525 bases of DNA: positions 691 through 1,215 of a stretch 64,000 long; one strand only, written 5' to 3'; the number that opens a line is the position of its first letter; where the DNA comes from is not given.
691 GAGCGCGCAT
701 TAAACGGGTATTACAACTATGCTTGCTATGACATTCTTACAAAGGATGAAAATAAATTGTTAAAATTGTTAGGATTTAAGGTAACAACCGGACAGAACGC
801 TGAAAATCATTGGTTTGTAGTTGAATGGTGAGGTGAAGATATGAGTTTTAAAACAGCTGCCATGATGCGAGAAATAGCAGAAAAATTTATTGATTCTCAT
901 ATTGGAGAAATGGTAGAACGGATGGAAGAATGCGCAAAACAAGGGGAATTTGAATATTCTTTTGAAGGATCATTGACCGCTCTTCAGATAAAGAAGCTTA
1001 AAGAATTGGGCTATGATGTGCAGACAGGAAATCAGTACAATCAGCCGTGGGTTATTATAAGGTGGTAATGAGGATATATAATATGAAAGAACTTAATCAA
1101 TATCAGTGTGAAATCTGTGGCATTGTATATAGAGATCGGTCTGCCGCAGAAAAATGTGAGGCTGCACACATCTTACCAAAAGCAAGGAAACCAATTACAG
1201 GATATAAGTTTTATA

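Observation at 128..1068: Tandem array of four diverged paralogous ~75-aa genes ending in Trp with overlapping stop/start signals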

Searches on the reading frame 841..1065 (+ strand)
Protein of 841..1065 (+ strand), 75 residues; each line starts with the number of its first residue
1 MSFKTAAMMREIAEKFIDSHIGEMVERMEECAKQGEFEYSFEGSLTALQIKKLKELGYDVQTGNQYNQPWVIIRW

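Call 4: search_protein_families(library=pfam, proteins=[window:841-1065:+], max_evalue=1)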
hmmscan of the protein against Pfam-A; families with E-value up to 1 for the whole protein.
seq(75 aa): 1 family
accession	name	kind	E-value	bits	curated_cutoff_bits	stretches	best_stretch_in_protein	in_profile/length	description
PF02151.25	UVR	-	0.28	11.4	21.5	1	21-38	4-21/36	UvrB/uvrC motif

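Call 5: search_protein_families(library=phrogs, proteins=[window:841-1065:+], max_evalue=1)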
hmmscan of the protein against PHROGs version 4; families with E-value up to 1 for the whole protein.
seq(75 aa): 5 families
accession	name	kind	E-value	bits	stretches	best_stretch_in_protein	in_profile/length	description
phrog_13295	-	unknown function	0.0042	18.3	1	44-69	65-90/102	-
phrog_37387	-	unknown function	0.044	14.3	1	17-47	97-131/184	-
phrog_30079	-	unknown function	0.1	14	1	29-73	18-63/78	-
phrog_8208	-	unknown function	0.15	13.6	1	11-64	5-63/77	-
phrog_9664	-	unknown function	0.22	11.9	1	15-67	38-88/215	-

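Call 10: search_dna_similar(query=window:841-1065:+, collection=phages, mode=protein, max_evalue=0.01, max_rows=30)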
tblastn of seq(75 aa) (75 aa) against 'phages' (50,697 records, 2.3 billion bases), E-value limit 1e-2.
No match.

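Call 20: predict_structure(alignment_id=A2)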
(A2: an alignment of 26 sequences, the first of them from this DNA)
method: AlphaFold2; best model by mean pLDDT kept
length: 75 residues; sequences in the alignment: 26
mean_pLDDT: 79.6   pTM: 0.58
mean pLDDT of the five models: 79.6, 78.4, 74.8, 73.2, 71.1
residues with pLDDT >= 90: 9; 70-90: 50; 50-70: 14; < 50: 2
segments of 3 or more residues with pLDDT < 50: none
pLDDT, mean of each block of 10 residues (from residue 1): 58 69 80 84 85 87 89 89
secondary structure, 60 per line:
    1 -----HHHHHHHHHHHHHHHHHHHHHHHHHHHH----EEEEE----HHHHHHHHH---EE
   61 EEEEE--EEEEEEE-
elements in order: H6-33 E38-42 H47-55 E59-65 E68-74

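Call 22: search_protein_representatives(alignment_id=A2)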
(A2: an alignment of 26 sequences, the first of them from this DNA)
Query: 26 sequences, 77 profile positions. Proteins with E-value up to 0.001 (for the whole library): 538; up to 1e-10: 13; up to 1e-30: 0. The best 150 are listed.
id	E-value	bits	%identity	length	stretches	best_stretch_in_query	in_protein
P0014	4.5e-28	113.5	-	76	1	2-77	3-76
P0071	3.0e-24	101.2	-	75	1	1-77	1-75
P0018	2.6e-22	95.0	-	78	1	1-77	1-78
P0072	4.4e-16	75.1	-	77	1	1-77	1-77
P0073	1.3e-15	73.6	-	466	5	24-77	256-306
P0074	1.6e-14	70.0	-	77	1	1-77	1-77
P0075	5.9e-14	68.3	-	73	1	1-77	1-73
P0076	1.4e-13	67.1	-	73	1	6-77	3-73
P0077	2.2e-13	66.4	-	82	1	2-77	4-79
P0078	4.1e-12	62.3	-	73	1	5-77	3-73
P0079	6.9e-12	61.6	-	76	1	5-77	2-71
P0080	9.0e-12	61.3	-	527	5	36-72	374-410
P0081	5.3e-11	58.8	-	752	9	44-73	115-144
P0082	5.0e-10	55.7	-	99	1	15-77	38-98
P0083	8.6e-10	54.9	-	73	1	5-77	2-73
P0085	1.1e-09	54.5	-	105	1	5-77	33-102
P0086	1.2e-09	54.4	-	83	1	15-77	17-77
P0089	2.2e-09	53.6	-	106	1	5-77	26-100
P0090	2.7e-09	53.3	-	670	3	17-77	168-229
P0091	4.3e-09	52.7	-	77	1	6-77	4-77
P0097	1.4e-08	51.0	-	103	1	5-77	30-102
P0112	6.2e-08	49.0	-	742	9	44-63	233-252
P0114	9.5e-08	48.4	-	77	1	14-77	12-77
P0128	2.5e-07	47.0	-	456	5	39-61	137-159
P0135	4.7e-07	46.1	-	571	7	44-67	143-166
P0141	5.9e-07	45.8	-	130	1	6-77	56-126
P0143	6.9e-07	45.6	-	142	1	5-77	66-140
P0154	1.4e-06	44.6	-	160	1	7-77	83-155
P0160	2.0e-06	44.1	-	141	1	11-77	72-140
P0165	2.3e-06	43.9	-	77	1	5-77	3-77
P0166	2.3e-06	43.9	-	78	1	6-77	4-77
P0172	3.2e-06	43.5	-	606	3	38-62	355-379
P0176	3.5e-06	43.4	-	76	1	5-77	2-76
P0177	3.5e-06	43.3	-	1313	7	46-66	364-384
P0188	4.6e-06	43.0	-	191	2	21-77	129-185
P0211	8.9e-06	42.0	-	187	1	5-77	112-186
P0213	9.0e-06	42.0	-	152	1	5-77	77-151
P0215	9.4e-06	42.0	-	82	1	8-77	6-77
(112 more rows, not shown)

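Call 27: search_protein_families(library=pfam, alignment_id=A3, max_evalue=0.01)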
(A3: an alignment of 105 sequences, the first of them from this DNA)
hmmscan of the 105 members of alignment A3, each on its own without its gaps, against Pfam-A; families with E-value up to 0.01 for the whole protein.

A. member 1, seq(75 aa): 0 families

B. families by the number of members that match (of 105 scanned): 9 families
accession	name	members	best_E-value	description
PF19657.4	DUF6160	1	0.0021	Family of unknown function (DUF6160)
PF22665.2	DUF6293_C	1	0.0021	DUF6293 C-terminal winged helix domain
PF16904.10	PurL_C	1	0.0032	Phosphoribosylformylglycinamidine synthase II C-terminus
PF24735.1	DUF7686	1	0.0033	Domain of unknown function (DUF7686)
PF09384.15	UTP15_C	1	0.0055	UTP15 C terminal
PF08771.16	FRB_dom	1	0.0068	FKBP12-rapamycin binding domain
PF18326.6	RFX5_N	1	0.0075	RFX5 N-terminal domain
PF00601.24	Flu_NS2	1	0.0088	Influenza non-structural protein (NS2)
PF16475.10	DUF5052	1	0.0099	Domain of unknown function (DUF5052)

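Call 28: search_protein_families(library=phrogs, alignment_id=A3, max_evalue=0.001)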
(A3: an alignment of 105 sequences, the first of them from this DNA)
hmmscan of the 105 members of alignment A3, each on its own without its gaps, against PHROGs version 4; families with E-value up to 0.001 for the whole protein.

A. member 1, seq(75 aa): 0 families

B. families by the number of members that match (of 105 scanned): 14 families
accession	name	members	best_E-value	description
phrog_5321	-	36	9.8e-08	-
phrog_8208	-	21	1.7e-08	-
phrog_3012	-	16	1.6e-08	-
phrog_28265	-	15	3.6e-10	-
phrog_9870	-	8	2.8e-05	-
phrog_25653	-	3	1.6e-05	-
phrog_9673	-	3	2.9e-05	-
phrog_13295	-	3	0.00037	-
phrog_6783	-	3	0.00042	-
phrog_2416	-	2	5.7e-07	-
phrog_13270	-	2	0.00014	-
phrog_36361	-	1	0.0001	-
phrog_379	-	1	0.00038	DNA binding protein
phrog_6568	-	1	0.00054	-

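Call 29: search_solved_structures(query=A3, max_evalue=1, show_alignments=2)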
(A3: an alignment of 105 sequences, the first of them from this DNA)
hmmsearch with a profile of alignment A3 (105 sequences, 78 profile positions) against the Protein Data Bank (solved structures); distinct sequences matched with E-value up to 1: 14.
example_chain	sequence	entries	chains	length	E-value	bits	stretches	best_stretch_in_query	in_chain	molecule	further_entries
3g9k_L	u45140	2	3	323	0.017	18.5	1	18-68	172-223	Capsule biosynthesis protein capD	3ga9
8g4k_A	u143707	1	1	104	0.052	16.9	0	5-37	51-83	5HCS_TGFBR2_1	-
6p66_B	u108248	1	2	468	0.053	16.9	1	16-65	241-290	DNA endonuclease Bax1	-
6mrr_A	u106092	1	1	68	0.098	16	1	25-66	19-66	Foldit1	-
5tp5_A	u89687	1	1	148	0.12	15.8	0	3-46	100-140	Calmodulin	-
3m9g_A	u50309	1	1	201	0.14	15.6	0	50-71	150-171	Protein kinase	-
5fq1_A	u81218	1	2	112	0.22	14.9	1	29-62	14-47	HISTIDINE KINASE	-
8bjp_AAA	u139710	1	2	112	0.23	14.9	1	29-62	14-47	cytoplasmic PAS domain of CitA from Geobacillus thermodenitrificans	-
3py9_A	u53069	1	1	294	0.27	14.6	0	50-71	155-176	Protein kinase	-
2jua_A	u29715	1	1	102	0.4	14.1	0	18-58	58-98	de novo protein S836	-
5tp6_A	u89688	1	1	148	0.42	14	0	3-46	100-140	Calmodulin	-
6xl5_G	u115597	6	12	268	0.79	13.1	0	36-76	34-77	MerR family transcriptional regulator EcmrR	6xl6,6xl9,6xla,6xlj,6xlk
6dnw_A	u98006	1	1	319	0.86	13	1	53-72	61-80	Putative integrase [Bacteriophage A118]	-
4kis_A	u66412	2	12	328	0.89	12.9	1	53-72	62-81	Putative integrase [Bacteriophage A118] | A118 serine integrase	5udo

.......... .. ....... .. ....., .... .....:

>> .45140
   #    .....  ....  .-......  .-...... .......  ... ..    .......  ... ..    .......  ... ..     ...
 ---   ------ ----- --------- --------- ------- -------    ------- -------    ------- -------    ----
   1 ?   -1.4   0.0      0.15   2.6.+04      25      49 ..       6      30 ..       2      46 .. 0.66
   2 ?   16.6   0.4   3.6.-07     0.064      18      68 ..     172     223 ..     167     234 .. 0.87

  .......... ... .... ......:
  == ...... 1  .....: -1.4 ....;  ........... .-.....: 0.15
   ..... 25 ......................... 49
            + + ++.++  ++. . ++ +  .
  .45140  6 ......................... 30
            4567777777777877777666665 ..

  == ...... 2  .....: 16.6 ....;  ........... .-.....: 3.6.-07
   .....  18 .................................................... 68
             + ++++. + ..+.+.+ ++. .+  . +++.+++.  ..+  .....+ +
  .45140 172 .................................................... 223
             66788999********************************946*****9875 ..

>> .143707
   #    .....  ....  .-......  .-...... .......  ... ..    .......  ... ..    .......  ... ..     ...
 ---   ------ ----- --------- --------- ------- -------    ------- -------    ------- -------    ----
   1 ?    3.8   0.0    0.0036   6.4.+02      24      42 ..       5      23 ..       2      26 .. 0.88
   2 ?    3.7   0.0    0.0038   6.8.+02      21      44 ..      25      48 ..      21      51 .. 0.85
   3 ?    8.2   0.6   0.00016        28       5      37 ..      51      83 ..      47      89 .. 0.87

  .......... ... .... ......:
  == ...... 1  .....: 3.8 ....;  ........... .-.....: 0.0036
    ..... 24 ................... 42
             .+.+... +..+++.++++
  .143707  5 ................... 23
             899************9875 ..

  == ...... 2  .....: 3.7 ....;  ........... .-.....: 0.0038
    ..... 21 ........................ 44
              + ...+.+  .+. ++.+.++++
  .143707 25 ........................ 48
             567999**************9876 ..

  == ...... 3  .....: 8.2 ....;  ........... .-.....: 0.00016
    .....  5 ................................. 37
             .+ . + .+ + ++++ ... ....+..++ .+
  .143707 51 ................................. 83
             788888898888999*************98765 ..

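Call 30: search_dna_similar(query=P0165, collection=phages, mode=protein, max_evalue=0.001, max_rows=40)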
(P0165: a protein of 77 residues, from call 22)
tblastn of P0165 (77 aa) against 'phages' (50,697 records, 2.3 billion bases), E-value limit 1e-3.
No match.

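Call 35: find_related_loci(query=window:841-1065:+, collection=viral_contigs, flank=8000)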
Query seq(75 aa) (75 aa) in viral_contigs; peptide patterns used: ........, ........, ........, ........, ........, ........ (x = any residue, [..] = any of these).
88 stretches matched a pattern; 2 encode a relative of the query (tblastn E <= 1e-3); 2 distinct loci.
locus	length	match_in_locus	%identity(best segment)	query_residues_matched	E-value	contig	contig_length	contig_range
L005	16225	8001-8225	100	1-75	1e-49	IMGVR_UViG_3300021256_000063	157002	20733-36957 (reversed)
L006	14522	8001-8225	99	1-75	3e-49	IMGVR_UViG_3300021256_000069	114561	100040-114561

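Call 38: fold_search(model_id=the predicted structure, library=viral)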
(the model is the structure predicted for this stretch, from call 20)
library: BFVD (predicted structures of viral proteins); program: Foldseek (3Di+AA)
matches with E <= 10: 1262; with E <= 0.001: 10
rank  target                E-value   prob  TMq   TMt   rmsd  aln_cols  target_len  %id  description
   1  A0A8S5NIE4            2.8e-06  1.00  0.75  0.34   2.8        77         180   30  Uncharacterized protein [Siphoviridae sp. cttFh17]
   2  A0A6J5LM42            1.1e-04  1.00  0.67  0.59   4.4        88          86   19  Uncharacterized protein [uncultured Caudovirales phage]
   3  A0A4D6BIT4            2.1e-04  1.00  0.66  0.59   3.4        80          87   18  (no name in the UniProt tables at hand)
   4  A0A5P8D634            2.2e-04  1.00  0.62  0.58   3.8        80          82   21  Uncharacterized protein [Pectobacterium phage Wc4]
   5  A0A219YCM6            3.4e-04  1.00  0.56  0.43   6.6        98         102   22  Uncharacterized protein [Aeromonas phage 65.2]
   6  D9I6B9                3.9e-04  1.00  0.68  0.58   3.6        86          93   30  Uncharacterized protein [Acinetobacter phage 133]
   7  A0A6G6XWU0            6.2e-04  1.00  0.80  0.75   3.1        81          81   21  (no name in the UniProt tables at hand)
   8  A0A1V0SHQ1            8.2e-04  1.00  0.67  0.58   7.1        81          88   21  Uncharacterized protein [Klosneuvirus KNV1]
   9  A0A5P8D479            8.8e-04  1.00  0.59  0.50  10.9        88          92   15  Uncharacterized protein [Pectobacterium phage Wc4]
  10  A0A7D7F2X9            9.4e-04  1.00  0.62  0.49   4.2        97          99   20  (no name in the UniProt tables at hand)
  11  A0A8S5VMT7            1.0e-03  1.00  0.69  0.46   8.0        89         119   20  Uncharacterized protein [Ackermannviridae sp.]
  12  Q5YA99                1.1e-03  1.00  0.60  0.49   5.9        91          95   19  11 [Bacillus phage BCASJ1c]
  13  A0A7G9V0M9            1.2e-03  1.00  0.57  0.46   4.1        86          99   17  (no name in the UniProt tables at hand)
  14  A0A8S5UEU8            1.3e-03  1.00  0.72  0.63   3.1        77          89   18  Uncharacterized protein [Siphoviridae sp. ctX5W26]
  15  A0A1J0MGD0            1.4e-03  1.00  0.63  0.58   3.6        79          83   20  (no name in the UniProt tables at hand)
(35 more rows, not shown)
